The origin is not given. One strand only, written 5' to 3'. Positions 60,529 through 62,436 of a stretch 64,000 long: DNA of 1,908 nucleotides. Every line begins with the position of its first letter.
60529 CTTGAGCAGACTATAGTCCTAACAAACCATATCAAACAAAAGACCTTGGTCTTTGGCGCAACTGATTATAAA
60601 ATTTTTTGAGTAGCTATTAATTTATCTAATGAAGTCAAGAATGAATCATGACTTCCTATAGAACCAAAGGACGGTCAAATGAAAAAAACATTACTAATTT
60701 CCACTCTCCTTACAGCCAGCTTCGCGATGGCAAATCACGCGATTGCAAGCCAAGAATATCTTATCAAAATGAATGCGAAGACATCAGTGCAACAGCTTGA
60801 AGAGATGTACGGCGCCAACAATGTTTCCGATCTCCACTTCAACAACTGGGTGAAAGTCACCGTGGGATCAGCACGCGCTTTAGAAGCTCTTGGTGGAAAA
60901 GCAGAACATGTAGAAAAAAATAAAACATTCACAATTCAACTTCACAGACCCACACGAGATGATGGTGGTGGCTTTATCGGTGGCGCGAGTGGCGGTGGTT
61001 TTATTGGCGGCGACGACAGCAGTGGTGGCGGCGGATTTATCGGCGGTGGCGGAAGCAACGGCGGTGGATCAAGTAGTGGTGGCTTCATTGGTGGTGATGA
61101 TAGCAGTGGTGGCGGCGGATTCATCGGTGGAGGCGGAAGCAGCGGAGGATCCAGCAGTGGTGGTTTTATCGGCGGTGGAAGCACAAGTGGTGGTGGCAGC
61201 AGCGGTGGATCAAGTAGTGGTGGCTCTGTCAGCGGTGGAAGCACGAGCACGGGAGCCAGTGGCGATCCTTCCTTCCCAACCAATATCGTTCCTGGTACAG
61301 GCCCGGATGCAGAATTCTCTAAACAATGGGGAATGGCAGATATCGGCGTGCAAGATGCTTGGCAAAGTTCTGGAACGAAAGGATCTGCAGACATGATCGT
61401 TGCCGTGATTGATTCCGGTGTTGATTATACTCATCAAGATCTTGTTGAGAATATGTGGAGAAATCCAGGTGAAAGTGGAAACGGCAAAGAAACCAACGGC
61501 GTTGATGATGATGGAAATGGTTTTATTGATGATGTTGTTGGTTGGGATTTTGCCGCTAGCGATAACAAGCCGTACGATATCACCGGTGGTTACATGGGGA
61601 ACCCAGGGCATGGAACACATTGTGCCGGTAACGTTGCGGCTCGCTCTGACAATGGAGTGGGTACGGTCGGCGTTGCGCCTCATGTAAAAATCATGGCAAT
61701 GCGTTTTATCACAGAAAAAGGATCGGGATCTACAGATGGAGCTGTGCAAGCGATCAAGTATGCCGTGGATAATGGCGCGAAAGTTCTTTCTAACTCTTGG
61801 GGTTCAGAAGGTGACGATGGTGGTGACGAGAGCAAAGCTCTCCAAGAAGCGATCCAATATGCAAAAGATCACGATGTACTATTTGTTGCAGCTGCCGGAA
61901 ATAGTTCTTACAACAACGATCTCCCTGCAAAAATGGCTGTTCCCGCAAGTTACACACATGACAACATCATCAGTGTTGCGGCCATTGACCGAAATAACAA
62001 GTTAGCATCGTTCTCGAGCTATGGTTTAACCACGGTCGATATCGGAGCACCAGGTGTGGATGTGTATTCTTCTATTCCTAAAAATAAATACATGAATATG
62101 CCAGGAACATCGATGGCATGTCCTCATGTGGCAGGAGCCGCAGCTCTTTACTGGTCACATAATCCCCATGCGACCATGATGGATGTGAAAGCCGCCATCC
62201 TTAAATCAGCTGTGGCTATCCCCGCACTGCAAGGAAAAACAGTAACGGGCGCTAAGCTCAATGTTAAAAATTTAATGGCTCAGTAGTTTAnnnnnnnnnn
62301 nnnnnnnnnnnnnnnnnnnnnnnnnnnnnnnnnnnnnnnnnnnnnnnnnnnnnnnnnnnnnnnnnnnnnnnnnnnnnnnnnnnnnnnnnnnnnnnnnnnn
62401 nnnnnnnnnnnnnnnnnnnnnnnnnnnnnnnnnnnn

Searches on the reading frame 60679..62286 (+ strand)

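Call 37: search_protein_families(library=pfam, proteins=[window:60679-62286:+], max_evalue=0.00001)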
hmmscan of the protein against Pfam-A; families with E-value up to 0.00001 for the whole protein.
window:60679-62286:+ (535 aa): 1 family
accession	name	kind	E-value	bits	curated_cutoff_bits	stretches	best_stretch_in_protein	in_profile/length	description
PF00082.27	Peptidase_S8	-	2.8e-58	197.9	21.8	1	238-511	3-273/288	Subtilase family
